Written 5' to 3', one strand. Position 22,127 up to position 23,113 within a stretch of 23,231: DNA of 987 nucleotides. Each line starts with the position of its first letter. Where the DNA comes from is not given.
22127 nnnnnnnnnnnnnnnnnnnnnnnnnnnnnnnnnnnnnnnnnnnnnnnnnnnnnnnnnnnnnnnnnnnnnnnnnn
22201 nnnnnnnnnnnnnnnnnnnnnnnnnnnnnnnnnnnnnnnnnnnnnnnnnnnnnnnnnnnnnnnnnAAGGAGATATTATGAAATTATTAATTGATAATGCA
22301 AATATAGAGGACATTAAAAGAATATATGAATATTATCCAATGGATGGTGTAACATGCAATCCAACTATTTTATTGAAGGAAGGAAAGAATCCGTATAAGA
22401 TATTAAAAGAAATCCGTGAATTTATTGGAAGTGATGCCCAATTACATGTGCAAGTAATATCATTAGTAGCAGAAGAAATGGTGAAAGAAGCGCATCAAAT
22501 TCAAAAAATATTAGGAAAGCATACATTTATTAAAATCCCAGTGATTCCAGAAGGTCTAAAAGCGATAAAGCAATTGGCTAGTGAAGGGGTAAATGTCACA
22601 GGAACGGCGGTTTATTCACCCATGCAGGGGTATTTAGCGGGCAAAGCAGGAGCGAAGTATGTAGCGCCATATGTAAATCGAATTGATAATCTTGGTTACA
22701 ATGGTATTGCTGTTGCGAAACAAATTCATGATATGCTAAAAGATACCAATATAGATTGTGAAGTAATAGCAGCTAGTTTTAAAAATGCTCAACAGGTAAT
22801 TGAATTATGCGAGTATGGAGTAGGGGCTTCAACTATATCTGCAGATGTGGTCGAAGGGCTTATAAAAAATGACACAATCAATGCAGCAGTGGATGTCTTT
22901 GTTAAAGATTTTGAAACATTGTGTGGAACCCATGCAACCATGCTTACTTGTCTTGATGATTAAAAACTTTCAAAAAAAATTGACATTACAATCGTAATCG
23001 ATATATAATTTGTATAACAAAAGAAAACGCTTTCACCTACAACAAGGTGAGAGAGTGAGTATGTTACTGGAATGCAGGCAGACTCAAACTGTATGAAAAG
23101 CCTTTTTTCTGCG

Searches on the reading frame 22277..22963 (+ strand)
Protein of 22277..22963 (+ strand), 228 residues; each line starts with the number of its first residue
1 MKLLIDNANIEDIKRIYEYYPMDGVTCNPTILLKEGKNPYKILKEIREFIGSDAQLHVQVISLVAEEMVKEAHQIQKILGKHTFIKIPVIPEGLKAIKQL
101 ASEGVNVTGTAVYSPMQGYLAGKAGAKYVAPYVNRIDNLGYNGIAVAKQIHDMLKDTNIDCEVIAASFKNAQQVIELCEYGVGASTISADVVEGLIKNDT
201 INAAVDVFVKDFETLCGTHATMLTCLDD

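Call 14: search_protein_families(library=pfam, proteins=[window:22277-22963:+], max_evalue=0.001)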
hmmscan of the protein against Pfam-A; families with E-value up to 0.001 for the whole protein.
window:22277-22963:+ (228 aa): 1 family
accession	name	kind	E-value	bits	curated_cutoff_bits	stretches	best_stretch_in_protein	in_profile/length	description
PF00923.25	TAL_FSA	-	4.6e-51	174.3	27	1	4-207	2-248/285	Transaldolase/Fructose-6-phosphate aldolase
